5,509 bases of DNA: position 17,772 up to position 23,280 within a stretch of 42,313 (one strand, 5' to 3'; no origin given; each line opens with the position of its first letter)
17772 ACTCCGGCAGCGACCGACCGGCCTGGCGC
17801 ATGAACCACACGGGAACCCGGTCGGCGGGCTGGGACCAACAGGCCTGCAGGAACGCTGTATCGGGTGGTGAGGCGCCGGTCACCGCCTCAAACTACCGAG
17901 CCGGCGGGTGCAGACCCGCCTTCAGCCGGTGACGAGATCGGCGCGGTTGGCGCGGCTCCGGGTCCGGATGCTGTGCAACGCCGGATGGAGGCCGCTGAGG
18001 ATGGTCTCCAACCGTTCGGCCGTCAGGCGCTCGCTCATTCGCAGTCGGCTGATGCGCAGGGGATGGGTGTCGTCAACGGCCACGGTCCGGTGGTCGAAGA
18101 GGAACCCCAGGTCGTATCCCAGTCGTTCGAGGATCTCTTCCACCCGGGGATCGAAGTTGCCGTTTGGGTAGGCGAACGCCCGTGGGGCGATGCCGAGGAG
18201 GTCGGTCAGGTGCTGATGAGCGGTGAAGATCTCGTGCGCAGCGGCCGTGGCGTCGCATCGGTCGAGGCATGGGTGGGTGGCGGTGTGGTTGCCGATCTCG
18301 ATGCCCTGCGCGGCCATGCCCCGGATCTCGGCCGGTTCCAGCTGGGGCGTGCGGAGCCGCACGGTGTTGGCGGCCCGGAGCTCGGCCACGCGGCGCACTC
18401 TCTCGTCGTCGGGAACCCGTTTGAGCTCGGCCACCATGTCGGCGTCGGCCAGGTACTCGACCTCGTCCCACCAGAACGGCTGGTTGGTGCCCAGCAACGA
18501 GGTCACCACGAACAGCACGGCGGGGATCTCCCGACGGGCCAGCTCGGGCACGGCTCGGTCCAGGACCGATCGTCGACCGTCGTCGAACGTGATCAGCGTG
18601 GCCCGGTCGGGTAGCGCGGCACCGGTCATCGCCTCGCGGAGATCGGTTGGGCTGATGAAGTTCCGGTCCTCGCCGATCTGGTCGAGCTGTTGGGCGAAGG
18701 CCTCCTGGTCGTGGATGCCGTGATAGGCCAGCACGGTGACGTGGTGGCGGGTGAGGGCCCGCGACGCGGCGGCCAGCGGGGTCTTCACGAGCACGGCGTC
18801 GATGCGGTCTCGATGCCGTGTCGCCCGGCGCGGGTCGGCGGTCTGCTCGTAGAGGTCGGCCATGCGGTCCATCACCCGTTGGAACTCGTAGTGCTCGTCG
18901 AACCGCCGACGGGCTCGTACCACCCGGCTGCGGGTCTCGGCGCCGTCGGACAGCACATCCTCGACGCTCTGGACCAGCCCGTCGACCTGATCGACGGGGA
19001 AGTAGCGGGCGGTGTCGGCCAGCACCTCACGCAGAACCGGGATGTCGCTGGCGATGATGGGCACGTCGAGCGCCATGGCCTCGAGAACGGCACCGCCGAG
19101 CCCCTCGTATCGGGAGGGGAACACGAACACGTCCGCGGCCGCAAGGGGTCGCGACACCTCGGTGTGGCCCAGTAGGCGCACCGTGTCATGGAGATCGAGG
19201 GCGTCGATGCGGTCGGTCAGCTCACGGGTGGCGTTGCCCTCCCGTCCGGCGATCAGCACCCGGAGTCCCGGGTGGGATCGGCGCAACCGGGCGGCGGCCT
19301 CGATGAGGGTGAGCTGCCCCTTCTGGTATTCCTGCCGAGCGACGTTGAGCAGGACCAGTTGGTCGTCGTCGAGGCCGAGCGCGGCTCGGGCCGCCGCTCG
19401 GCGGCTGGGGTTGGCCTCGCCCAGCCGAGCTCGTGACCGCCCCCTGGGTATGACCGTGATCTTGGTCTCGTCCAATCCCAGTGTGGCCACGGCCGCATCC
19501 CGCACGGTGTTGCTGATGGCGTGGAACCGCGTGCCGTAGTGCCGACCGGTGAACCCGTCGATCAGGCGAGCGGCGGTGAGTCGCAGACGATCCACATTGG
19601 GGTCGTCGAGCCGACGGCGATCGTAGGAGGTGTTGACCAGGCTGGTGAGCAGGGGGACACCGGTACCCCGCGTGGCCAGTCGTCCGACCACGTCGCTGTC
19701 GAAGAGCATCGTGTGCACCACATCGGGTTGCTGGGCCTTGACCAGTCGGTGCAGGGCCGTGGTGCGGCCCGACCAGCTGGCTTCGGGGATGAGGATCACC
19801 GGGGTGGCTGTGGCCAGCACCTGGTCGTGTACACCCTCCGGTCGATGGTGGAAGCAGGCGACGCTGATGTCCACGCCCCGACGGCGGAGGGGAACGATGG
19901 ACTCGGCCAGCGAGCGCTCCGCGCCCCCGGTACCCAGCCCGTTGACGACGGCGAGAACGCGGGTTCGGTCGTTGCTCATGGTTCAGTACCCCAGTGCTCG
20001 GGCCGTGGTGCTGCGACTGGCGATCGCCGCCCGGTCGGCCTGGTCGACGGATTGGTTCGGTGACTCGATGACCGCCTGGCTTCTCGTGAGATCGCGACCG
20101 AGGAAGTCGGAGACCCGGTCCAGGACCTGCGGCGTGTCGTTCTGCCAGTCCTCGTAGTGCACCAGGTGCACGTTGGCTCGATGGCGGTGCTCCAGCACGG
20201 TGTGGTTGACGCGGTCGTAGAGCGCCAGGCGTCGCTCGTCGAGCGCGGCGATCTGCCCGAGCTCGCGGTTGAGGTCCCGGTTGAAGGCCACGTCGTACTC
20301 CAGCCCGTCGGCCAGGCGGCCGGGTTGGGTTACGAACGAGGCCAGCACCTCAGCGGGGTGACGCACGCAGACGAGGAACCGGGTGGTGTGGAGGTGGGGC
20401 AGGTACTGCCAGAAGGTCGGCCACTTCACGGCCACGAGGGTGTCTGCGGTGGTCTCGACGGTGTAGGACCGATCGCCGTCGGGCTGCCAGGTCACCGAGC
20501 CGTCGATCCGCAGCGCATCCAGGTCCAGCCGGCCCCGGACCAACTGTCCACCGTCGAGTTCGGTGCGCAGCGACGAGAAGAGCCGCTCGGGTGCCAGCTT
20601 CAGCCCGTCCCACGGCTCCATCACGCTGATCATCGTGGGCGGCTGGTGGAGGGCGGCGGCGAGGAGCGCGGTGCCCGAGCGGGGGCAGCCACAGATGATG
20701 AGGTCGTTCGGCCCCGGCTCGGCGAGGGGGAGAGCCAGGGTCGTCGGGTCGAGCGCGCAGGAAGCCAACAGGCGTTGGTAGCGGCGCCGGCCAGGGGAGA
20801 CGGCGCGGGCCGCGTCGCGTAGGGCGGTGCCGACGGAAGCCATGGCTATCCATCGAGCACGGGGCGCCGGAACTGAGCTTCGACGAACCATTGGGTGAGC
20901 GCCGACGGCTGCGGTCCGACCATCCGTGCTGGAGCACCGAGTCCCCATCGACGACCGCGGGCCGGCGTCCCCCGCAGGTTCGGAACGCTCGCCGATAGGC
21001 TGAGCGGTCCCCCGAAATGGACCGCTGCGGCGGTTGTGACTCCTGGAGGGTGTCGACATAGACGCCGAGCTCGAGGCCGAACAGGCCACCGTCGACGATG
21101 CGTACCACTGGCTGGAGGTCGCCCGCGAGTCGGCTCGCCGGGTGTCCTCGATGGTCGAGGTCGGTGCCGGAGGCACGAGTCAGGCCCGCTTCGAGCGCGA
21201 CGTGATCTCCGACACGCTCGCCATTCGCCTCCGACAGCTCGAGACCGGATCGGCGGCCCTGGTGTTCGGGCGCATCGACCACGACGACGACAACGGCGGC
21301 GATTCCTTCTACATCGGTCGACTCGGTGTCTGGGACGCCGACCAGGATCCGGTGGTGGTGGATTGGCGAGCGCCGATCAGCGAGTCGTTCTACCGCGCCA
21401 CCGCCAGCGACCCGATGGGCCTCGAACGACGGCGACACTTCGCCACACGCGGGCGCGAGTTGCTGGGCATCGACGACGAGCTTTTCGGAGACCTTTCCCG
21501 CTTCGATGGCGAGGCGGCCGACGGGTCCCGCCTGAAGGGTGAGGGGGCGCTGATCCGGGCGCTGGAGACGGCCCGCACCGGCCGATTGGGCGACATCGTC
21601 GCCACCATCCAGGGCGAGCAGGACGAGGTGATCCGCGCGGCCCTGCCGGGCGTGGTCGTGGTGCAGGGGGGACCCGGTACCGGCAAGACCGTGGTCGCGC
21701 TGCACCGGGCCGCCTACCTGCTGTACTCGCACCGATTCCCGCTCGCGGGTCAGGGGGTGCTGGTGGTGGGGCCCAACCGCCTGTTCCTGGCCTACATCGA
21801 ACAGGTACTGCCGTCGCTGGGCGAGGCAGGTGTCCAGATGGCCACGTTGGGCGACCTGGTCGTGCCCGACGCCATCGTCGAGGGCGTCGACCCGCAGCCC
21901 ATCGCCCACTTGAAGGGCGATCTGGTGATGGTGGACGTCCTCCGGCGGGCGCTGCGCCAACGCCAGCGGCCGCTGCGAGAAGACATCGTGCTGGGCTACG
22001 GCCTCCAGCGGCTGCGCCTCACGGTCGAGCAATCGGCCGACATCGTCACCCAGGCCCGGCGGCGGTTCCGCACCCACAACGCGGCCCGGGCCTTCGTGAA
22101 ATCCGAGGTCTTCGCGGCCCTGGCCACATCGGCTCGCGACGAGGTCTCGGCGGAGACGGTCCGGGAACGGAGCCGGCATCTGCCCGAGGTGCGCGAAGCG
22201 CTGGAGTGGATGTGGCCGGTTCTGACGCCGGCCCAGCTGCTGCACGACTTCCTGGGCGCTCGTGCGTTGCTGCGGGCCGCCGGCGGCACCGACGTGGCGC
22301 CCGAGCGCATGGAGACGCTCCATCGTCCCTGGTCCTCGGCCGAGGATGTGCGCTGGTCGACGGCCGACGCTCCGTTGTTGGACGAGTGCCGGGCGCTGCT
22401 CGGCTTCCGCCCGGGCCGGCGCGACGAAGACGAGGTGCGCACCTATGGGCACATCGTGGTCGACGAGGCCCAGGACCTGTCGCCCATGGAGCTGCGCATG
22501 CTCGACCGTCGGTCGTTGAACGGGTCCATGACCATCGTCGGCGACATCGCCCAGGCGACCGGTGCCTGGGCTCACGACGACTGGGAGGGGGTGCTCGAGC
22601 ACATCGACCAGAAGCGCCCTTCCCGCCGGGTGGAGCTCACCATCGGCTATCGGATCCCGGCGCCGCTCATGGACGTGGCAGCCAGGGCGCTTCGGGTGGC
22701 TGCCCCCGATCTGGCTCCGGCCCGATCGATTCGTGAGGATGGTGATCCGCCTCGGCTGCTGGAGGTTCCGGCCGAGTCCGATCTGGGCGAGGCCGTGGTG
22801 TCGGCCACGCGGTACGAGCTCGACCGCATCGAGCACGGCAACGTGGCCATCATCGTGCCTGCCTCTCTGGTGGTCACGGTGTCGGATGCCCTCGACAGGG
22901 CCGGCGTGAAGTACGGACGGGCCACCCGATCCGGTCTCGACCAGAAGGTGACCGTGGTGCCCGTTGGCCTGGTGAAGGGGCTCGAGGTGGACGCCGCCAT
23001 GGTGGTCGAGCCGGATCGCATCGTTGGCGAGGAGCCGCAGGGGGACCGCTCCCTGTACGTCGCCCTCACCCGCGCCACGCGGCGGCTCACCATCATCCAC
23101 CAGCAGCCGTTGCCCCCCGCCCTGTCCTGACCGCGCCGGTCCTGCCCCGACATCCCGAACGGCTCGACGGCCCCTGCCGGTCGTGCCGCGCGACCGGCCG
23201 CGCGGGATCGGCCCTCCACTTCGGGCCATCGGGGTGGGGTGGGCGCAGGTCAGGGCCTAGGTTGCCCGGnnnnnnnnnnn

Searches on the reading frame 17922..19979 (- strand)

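Call 55: search_protein_families(library=ncbifam, proteins=[window:17922-19979:-], max_evalue=0.00001)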
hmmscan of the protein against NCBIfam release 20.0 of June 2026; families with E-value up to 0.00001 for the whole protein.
window:17922-19979:- (685 aa): 37 families (the best 25 are shown)
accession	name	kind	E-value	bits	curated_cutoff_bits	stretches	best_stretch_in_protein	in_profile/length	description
TIGR03088.1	stp2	hypoth_equivalog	1e-27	97.1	409.05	1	11-380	7-373/374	TIGR03088 family PEP-CTERM/XrtA system glycosyltransferase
TIGR04047.1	MSMEG_0565_glyc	hypoth_equivalog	1.5e-22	80.2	259.85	1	154-378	144-372/373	MSMEG_0565 family glycosyltransferase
NF041876.1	EPS_EpsE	equivalog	1.3e-21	77.4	400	1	204-368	211-384/389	exopolysaccharide biosynthesis GT4 family glycosyltransferase EpsE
TIGR03999.1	thiol_BshA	equivalog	2.2e-20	72.9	273.7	1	154-380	150-373/375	N-acetyl-alpha-D-glucosaminyl L-malate synthase BshA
NF038295.1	EPS_HpsP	equivalog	4.8e-20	71.9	550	1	171-379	175-386/388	hormogonium polysaccharide biosynthesis glycosyltransferase HpsP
TIGR02149.1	glgA_Coryne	subfamily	5.4e-20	71.9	302.4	1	149-379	145-389/391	glycogen synthase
TIGR04063.1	stp3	hypoth_equivalog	3.9e-18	65.5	442.05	1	72-379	80-394/397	TIGR04063 family PEP-CTERM/XrtA system glycosyltransferase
NF038229.1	Glyco4_Geo_Pelo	equivalog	3.5e-17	62.4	400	1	73-380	44-336/338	GPMC system family 4 glycosyltransferase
TIGR03449.1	mycothiol_MshA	equivalog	1.3e-16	60.5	462.5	1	86-380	104-403/406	D-inositol-3-phosphate glycosyltransferase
NF053787.1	GlcN_PG_synth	equivalog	6.3e-16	58.2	480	1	191-380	180-359/361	N-acetylglucosaminyl phosphatidylglycerol synthase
NF047684.1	TeichurnBiosyTuaC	equivalog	6.1e-15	55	550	1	170-380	183-389/391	teichuronic acid biosynthesis protein TuaC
TIGR03938.2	deacetyl_PgaB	equivalog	1.1e-14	53.7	321.9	1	420-499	9-104/621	poly-beta-1,6-N-acetyl-D-glucosamine N-deacetylase PgaB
TIGR04157.1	glyco_rSAM_CFB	subfamily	1.5e-14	53.8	400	1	156-377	177-406/406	TIGR04157 family glycosyltransferase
NF053513.1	Gtran_IagA_BgsA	equivalog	7.8e-12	44.8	460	1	189-380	143-331/333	LTA glycolipid anchor biosynthesis glycosyltransferase, IagA/BgsA family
NF041010.1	glycosy_Agl16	equivalog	6.3e-11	41.7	575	1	154-379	139-350/352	glycosylation protein Agl16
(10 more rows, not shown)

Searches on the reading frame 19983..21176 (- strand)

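Call 55: search_protein_families(library=ncbifam, proteins=[window:19983-21176:-], max_evalue=0.00001)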
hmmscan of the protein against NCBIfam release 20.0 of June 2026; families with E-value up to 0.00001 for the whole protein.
window:19983-21176:- (397 aa): 1 family
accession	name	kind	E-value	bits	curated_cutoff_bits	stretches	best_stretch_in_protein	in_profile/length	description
NF052394.1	NodProtNoeE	equivalog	3.5e-06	26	500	0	160-366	12-223/387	nodulation protein NoeE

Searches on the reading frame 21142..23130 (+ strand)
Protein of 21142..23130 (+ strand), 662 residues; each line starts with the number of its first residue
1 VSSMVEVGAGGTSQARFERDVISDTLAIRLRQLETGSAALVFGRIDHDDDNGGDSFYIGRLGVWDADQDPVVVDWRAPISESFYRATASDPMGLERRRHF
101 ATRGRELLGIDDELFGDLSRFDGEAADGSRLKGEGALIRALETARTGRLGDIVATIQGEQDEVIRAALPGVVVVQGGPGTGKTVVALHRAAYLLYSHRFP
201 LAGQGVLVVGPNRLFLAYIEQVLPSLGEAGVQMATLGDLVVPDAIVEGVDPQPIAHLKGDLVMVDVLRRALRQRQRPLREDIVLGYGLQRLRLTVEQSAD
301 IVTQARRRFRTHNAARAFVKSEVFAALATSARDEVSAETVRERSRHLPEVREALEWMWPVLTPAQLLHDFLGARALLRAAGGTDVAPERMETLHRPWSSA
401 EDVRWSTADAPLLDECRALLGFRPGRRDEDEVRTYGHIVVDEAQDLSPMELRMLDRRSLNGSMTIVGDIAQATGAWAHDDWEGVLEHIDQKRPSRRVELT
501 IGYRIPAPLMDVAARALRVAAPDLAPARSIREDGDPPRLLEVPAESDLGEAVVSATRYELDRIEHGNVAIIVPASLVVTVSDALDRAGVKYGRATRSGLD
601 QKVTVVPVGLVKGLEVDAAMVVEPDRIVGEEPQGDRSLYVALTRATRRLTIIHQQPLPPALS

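Call 55: search_protein_families(library=ncbifam, proteins=[window:21142-23130:+], max_evalue=0.00001)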
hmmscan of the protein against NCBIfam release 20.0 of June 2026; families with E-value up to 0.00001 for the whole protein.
window:21142-23130:+ (662 aa): 5 families
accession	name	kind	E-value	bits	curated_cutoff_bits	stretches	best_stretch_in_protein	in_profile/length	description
NF041258.1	motor_HelR_2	exception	1.8e-130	436.3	1100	3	12-425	37-443/713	RNA polymerase recycling motor ATPase HelR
NF041465.1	HelD_MYCSM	equivalog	1.3e-117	393.8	1051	3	11-423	41-446/719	RNA polymerase recycling motor HelD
NF041254.1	motor_HelR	exception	1.8e-111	373.6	750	2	9-423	48-450/706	RNA polymerase recycling motor ATPase HelR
NF041464.1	HelD_BACSU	equivalog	1.3e-49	168.9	419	2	141-238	198-295/779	RNA polymerase recycling motor HelD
NF008276.0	PRK11054.1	equivalog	2.3e-06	26.4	543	0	435-516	431-515/684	DNA helicase IV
